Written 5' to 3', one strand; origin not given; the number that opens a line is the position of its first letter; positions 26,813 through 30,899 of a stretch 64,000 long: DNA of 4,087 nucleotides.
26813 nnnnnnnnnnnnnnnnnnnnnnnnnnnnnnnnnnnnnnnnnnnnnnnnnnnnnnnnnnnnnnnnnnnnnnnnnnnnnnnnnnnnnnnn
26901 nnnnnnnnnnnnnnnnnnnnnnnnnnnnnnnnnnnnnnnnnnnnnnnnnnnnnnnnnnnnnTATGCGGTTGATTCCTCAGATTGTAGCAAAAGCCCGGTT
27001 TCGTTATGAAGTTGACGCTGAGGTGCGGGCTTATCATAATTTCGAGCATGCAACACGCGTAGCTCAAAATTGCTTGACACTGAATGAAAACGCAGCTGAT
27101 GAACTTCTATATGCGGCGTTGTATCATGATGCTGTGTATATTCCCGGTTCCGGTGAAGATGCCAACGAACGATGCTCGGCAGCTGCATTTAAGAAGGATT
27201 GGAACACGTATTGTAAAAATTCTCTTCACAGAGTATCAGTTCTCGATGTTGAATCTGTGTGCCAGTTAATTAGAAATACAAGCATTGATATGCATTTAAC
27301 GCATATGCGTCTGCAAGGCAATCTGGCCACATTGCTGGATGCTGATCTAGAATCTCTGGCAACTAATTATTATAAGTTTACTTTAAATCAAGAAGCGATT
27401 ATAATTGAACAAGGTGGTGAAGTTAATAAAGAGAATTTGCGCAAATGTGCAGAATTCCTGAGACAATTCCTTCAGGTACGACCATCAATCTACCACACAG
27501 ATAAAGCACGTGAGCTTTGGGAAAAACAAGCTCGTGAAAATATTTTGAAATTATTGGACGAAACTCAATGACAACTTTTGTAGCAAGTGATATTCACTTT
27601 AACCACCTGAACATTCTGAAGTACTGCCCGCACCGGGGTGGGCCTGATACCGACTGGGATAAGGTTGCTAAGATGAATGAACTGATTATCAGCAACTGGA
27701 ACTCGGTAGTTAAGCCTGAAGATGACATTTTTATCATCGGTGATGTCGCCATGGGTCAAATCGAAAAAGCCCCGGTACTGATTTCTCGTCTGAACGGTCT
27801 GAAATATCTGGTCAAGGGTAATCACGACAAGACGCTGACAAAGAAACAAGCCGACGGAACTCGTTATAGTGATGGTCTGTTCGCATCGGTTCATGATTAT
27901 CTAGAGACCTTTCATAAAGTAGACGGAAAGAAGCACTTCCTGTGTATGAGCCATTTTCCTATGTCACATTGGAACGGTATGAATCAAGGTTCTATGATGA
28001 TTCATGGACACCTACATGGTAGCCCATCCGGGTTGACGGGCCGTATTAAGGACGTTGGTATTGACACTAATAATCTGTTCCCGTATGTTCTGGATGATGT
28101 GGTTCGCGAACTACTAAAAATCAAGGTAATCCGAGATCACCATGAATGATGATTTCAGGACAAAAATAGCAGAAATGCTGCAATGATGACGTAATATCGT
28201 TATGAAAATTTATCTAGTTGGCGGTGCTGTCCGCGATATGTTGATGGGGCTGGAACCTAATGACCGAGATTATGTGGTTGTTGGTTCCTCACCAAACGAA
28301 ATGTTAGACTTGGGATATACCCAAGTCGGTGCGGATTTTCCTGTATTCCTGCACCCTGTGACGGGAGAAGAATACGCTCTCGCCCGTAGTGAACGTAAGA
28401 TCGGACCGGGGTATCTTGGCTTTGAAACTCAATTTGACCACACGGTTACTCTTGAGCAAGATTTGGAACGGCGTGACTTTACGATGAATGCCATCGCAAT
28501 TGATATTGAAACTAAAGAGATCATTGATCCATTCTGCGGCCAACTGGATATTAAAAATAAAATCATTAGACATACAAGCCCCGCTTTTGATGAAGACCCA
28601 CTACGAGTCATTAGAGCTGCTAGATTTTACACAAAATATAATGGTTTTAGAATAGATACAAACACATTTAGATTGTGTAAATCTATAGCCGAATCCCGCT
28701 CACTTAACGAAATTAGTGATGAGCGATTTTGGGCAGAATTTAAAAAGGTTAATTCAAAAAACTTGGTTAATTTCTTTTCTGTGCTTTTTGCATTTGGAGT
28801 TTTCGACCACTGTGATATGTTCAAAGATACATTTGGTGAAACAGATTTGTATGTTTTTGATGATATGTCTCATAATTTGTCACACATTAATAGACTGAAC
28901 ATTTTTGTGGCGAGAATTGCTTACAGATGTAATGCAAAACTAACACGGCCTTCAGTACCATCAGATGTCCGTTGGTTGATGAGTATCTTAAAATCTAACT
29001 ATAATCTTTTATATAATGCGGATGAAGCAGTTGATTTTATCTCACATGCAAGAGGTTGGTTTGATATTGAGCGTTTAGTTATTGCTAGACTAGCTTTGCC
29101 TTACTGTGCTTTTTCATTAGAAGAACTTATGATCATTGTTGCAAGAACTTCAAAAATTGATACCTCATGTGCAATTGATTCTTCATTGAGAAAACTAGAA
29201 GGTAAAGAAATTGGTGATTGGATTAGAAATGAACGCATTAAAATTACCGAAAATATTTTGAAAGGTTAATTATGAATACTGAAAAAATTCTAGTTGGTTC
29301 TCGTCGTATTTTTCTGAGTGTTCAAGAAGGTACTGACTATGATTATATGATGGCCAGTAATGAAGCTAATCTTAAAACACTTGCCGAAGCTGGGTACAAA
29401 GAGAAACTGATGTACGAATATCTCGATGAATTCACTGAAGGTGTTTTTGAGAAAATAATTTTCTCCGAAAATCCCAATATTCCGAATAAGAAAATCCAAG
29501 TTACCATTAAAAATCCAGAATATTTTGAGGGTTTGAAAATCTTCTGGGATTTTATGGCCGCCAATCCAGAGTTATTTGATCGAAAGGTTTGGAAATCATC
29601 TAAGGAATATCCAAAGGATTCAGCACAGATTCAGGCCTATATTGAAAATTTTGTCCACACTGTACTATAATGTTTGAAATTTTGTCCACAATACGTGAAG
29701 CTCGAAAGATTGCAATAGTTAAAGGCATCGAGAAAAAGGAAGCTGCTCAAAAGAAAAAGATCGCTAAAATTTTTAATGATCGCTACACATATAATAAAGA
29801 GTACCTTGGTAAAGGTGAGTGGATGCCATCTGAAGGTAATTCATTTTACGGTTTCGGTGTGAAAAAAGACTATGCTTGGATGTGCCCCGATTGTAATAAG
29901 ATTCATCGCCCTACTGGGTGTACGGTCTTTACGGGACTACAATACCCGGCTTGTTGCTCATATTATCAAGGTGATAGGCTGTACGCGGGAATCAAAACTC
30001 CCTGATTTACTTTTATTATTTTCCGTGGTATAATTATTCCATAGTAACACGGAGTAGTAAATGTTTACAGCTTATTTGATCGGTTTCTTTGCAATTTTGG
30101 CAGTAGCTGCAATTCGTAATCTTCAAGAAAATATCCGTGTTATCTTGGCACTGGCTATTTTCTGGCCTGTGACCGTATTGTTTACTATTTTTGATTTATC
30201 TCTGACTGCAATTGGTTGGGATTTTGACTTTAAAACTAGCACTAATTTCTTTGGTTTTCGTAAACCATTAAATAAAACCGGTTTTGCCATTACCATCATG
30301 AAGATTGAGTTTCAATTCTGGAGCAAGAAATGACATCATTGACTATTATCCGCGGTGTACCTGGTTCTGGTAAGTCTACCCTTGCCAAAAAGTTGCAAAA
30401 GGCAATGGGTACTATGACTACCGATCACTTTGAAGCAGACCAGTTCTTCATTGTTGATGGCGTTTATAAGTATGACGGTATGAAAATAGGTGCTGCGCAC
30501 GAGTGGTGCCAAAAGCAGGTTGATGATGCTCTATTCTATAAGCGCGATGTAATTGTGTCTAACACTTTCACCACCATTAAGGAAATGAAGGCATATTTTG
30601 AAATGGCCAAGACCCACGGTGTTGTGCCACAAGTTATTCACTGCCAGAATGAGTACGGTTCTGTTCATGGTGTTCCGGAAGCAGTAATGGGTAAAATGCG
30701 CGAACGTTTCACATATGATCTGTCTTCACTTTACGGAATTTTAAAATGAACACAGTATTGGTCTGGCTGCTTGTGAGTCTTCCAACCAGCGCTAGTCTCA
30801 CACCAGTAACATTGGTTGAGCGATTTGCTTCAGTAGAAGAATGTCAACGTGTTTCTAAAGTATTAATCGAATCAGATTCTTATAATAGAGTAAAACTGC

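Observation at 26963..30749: Split tRNA end-healing cassette: HD phosphohydrolase, metallophosphoesterase and CCA-adding head domain, plus a Pnk-like kinase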

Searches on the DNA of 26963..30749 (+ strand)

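Call 4: search_dna_similar(query=window:26963-30749:+, collection=phages, mode=near, max_rows=20)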
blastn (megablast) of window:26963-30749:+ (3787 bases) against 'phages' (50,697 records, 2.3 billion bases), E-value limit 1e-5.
No match.
